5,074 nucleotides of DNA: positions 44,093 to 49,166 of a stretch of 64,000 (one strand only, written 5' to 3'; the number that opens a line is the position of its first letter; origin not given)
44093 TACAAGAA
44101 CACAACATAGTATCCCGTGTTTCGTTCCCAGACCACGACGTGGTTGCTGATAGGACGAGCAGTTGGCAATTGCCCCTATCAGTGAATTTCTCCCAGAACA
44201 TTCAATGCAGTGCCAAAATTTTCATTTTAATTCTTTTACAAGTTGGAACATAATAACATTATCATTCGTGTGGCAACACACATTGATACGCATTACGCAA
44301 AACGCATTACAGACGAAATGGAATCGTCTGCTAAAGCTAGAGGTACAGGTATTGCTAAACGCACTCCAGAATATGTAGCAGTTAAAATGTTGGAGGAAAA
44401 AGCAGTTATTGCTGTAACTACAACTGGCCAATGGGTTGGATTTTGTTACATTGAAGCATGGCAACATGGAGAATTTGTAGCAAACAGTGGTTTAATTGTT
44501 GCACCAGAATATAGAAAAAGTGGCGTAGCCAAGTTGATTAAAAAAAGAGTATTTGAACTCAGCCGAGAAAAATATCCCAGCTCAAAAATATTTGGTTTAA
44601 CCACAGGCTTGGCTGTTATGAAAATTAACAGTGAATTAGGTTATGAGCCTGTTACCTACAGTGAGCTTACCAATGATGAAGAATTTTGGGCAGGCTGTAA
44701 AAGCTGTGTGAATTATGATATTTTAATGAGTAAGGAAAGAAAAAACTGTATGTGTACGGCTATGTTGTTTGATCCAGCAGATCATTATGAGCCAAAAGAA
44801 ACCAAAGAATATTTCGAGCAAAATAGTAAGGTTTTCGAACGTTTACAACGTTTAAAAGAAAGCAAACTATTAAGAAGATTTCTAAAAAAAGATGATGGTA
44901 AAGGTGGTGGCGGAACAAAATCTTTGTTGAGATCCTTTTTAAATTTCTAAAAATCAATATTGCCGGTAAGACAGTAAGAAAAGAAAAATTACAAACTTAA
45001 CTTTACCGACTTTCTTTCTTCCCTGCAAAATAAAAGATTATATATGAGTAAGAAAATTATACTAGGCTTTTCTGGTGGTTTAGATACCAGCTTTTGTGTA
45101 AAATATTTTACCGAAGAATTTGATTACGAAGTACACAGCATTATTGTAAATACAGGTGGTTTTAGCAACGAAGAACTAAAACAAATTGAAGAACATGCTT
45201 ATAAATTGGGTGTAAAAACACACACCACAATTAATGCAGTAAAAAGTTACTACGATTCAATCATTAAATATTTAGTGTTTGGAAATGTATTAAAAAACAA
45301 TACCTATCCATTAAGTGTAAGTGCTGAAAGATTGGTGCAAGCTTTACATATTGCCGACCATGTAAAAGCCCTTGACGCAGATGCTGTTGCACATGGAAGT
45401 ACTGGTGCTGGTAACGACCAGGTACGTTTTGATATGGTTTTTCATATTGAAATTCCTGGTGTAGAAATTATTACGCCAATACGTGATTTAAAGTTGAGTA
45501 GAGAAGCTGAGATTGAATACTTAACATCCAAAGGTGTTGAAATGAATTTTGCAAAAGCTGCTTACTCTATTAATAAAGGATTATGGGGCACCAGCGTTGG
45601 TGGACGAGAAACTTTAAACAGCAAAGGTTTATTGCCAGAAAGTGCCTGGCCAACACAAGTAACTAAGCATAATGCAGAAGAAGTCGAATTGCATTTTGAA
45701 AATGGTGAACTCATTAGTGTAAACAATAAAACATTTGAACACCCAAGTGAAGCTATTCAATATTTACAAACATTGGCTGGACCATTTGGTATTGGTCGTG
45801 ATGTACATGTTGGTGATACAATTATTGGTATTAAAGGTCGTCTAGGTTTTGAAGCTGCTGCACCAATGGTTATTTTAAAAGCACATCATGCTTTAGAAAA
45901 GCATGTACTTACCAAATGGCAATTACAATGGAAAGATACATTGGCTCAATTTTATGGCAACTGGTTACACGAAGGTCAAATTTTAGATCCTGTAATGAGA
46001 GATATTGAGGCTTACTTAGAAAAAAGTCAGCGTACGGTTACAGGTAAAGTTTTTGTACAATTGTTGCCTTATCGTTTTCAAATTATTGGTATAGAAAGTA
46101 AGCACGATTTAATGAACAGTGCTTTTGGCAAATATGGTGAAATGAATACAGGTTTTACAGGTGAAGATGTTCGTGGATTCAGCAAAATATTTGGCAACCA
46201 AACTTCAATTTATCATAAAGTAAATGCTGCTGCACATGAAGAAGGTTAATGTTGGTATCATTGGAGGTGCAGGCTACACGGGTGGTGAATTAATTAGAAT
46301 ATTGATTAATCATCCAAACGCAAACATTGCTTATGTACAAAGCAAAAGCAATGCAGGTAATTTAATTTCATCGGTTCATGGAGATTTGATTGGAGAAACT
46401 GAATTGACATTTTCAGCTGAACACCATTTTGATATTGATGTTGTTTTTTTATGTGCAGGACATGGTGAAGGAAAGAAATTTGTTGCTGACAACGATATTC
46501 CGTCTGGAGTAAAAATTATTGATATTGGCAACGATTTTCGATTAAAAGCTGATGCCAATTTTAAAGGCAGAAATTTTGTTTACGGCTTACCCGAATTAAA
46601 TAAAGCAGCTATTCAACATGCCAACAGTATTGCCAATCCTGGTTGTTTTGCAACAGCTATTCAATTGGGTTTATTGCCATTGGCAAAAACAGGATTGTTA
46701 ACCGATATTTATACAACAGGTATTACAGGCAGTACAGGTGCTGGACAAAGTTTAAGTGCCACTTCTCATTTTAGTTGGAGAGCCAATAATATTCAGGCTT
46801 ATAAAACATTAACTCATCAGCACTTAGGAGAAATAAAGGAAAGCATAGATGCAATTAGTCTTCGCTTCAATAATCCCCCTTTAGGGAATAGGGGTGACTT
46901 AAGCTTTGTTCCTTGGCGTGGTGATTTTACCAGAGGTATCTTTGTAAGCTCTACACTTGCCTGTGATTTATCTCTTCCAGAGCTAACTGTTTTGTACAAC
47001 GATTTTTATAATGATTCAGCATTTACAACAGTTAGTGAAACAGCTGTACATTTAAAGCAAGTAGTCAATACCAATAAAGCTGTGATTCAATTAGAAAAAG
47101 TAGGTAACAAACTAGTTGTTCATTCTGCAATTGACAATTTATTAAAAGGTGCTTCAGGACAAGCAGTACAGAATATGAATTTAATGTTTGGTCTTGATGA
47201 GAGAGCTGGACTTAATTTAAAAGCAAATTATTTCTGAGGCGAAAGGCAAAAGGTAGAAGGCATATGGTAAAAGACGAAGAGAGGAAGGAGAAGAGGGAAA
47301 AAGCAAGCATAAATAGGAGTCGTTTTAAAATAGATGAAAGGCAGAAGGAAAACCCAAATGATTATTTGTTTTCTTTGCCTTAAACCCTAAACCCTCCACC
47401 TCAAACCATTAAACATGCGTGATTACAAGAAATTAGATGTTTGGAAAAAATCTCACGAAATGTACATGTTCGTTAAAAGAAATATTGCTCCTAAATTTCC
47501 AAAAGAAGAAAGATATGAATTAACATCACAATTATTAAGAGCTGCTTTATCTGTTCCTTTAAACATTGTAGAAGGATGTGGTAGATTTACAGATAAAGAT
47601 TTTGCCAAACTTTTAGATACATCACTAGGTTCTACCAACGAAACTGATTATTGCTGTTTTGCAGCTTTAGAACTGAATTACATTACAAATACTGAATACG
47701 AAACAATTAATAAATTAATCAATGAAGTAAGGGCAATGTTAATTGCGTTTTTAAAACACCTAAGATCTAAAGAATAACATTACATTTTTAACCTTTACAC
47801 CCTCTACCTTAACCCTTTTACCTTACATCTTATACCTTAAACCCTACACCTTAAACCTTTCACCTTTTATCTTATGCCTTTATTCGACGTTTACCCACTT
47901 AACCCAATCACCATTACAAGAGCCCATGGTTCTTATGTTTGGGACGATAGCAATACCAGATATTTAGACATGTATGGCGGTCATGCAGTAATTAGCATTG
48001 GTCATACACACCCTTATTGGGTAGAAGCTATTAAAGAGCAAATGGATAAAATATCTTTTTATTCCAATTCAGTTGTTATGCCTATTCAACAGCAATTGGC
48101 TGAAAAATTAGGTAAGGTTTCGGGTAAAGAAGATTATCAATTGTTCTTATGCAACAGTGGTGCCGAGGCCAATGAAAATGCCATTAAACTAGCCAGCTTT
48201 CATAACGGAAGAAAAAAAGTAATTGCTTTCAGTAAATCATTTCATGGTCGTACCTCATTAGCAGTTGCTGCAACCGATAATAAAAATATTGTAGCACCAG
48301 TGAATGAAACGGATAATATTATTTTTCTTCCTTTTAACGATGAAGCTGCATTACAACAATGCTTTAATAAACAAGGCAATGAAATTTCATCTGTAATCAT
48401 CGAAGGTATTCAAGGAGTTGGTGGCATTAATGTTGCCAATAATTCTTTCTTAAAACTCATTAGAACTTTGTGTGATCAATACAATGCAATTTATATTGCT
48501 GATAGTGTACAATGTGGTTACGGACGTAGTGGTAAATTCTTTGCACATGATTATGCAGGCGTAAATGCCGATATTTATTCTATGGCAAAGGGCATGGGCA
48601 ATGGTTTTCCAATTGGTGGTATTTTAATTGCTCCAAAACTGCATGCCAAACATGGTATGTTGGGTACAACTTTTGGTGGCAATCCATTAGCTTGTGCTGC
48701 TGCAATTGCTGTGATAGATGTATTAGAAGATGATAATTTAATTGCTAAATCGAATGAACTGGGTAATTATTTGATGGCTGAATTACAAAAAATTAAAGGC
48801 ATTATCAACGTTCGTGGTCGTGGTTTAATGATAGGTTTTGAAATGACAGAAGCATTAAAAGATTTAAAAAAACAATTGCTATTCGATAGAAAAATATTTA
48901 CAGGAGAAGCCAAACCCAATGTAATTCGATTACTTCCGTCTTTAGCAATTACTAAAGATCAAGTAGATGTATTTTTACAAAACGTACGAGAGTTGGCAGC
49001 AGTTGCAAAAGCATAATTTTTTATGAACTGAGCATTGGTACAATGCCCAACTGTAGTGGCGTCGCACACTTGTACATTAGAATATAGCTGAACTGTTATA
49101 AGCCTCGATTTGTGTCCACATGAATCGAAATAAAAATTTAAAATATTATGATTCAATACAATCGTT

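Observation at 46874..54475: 21-nt GC-rich mini-element scattered five times through the arginine operon, three or four times in-frame inside enzymes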

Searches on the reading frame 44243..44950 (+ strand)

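Call 8: search_protein_families(library=pfam, proteins=[window:44243-44950:+])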
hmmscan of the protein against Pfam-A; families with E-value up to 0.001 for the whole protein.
window:44243-44950:+ (235 aa): 2 families
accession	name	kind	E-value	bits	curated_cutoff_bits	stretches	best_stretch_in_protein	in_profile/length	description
PF13508.13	Acetyltransf_7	-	0.00012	22.8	27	1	56-106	6-55/84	Acetyltransferase (GNAT) domain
PF00583.31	Acetyltransf_1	-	0.00013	22.7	20.7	1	54-110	34-91/116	Acetyltransferase (GNAT) family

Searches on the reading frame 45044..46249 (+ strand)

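Call 8: search_protein_families(library=pfam, proteins=[window:45044-46249:+])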
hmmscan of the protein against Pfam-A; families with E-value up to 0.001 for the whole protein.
window:45044-46249:+ (401 aa): 4 families
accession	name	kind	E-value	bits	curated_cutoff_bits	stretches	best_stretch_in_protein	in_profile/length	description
PF00764.25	Arginosuc_synth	-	4.2e-39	134.6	27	1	4-166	1-162/162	Arginosuccinate synthase N-terminal HUP domain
PF20979.2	Arginosuc_syn_C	-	1.1e-33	117.1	27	1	174-390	1-219/219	Arginosuccinate synthase C-terminal domain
PF06508.19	QueC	-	0.00037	20.5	22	1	4-64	1-59/210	Queuosine biosynthesis protein QueC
PF03054.22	tRNA_Me_trans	-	0.00073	19.7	20.6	0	3-118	1-125/202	tRNA methyl transferase HUP domain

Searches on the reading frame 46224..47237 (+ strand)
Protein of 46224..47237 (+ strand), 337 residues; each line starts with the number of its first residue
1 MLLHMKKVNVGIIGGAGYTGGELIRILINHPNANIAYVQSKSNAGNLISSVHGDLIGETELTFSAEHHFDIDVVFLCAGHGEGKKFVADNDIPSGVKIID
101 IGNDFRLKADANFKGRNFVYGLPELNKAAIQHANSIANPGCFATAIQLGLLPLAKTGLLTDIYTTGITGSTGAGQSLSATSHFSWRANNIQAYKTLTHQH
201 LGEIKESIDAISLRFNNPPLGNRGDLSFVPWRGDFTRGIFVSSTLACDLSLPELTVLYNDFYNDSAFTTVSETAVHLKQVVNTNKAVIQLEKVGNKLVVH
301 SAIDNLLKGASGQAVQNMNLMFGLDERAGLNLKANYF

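Call 8: search_protein_families(library=pfam, proteins=[window:46224-47237:+])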
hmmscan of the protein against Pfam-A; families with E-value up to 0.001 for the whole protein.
window:46224-47237:+ (337 aa): 2 families
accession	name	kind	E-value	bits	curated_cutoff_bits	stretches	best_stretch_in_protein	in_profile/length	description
PF22698.1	Semialdhyde_dhC_1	-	1.4e-38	132.8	27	1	141-305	1-165/165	Semialdehyde dehydrogenase, dimerisation domain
PF01118.30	Semialdhyde_dh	-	1.3e-25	90.6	26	1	9-132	1-120/121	Semialdehyde dehydrogenase, NAD binding domain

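Call 39: search_solved_structures(query=window:46224-47237:+, show_alignments=2)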
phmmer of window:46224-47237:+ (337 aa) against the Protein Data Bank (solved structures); distinct sequences matched with E-value up to 0.001: 15.
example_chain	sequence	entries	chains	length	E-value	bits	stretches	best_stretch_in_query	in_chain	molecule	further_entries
1vkn_A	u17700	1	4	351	5.6e-48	167.1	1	5-332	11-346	N-acetyl-gamma-glutamyl-phosphate reductase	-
2cvo_A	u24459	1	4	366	1e-40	143.2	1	7-332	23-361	putative Semialdehyde dehydrogenase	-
1xyg_A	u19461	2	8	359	1.7e-40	142.5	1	6-330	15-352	putative N-acetyl-gamma-glutamyl-phosphate reductase | Probable N-acetyl-gamma-glutamyl-phosphate reductase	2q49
8afu_A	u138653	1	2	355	6.5e-40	140.6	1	4-330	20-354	N-acetyl-gamma-glutamyl-phosphate reductase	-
8afv_A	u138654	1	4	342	1.6e-38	136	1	9-333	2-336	N-acetyl-gamma-glutamyl-phosphate reductase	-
5eio_A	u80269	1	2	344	5.4e-36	127.7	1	6-332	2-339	N-acetyl-gamma-glutamyl-phosphate/N-acetyl-gamma-aminoadipyl-phosphate reductase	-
2ozp_A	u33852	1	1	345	1.4e-35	126.3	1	8-332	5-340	N-acetyl-gamma-glutamyl-phosphate reductase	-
5ein_A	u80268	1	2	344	9.6e-35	123.6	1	6-332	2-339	N-acetyl-gamma-glutamyl-phosphate/N-acetyl-gamma-aminoadipyl-phosphate reductase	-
2g17_A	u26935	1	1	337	2.5e-30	109.1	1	8-328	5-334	N-acetyl-gamma-glutamyl-phosphate reductase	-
3dr3_A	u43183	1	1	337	4.2e-28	101.8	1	8-328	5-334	N-acetyl-gamma-glutamyl-phosphate reductase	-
2i3a_A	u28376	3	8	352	8.8e-27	97.4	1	9-332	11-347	N-acetyl-gamma-glutamyl-phosphate reductase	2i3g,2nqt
7nni_A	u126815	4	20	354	8.9e-27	97.4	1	9-332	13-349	N-acetyl-gamma-glutamyl-phosphate reductase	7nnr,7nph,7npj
7nnq_A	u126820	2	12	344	1.2e-26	97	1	9-332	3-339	N-acetyl-gamma-glutamyl-phosphate reductase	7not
2gyy_A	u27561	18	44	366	5.1e-05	25.9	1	9-175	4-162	Aspartate beta-semialdehyde dehydrogenase | Aspartate-semialdehyde dehydrogenase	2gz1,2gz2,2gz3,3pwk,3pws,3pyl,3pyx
8juo_A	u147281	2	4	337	0.00022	23.8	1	9-175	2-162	Aspartate-semialdehyde dehydrogenase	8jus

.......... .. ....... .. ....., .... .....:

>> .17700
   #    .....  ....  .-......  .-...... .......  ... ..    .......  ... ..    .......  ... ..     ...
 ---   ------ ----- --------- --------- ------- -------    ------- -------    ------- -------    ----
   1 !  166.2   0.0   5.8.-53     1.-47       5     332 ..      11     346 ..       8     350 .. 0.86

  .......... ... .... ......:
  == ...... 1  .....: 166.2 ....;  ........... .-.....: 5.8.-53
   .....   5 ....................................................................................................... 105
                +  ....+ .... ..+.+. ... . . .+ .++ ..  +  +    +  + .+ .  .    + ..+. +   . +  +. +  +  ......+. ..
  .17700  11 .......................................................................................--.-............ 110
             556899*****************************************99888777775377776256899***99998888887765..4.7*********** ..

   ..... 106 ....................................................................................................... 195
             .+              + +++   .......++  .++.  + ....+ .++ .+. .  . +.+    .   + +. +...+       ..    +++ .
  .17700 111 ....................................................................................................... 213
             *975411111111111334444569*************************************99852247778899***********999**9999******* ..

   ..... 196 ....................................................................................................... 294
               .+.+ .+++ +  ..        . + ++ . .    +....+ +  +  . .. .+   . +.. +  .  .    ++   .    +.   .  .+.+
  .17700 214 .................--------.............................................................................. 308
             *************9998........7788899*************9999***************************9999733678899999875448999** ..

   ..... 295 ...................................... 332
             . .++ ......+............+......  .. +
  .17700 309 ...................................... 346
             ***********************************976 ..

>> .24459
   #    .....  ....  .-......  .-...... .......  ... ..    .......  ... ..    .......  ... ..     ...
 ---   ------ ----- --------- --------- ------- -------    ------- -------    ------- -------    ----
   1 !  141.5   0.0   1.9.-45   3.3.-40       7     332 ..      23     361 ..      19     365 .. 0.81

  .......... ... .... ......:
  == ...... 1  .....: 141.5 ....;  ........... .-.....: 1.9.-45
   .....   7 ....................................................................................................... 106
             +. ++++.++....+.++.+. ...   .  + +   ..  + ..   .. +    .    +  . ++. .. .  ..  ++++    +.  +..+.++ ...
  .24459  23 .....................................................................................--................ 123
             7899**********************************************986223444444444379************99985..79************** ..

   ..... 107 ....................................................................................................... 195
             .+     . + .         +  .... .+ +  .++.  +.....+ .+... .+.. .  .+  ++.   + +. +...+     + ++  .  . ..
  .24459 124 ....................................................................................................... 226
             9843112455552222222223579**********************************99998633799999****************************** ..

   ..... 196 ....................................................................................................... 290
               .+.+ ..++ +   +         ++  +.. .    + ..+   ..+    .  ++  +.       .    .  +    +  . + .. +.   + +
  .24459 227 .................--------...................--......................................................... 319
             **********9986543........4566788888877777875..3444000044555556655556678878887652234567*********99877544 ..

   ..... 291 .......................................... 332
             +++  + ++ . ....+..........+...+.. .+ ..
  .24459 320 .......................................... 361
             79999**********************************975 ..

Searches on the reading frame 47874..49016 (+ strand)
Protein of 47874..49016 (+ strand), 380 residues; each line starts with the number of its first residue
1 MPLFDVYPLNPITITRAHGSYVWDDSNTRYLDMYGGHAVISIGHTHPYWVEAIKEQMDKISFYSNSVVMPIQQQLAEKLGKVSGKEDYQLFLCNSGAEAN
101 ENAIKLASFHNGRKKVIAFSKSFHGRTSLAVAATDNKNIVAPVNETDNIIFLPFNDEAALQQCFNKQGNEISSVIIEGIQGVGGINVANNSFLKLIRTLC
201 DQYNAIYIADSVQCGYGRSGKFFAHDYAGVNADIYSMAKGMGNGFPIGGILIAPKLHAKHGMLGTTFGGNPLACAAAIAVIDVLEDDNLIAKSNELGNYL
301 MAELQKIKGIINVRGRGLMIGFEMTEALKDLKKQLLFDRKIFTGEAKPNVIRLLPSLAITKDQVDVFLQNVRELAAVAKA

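Call 8: search_protein_families(library=pfam, proteins=[window:47874-49016:+])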
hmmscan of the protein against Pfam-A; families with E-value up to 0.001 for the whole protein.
window:47874-49016:+ (380 aa): 1 family
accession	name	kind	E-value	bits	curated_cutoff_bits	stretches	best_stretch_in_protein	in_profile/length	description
PF00202.27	Aminotran_3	-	2.5e-101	339.7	30.5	1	11-371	10-399/403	Aminotransferase class-III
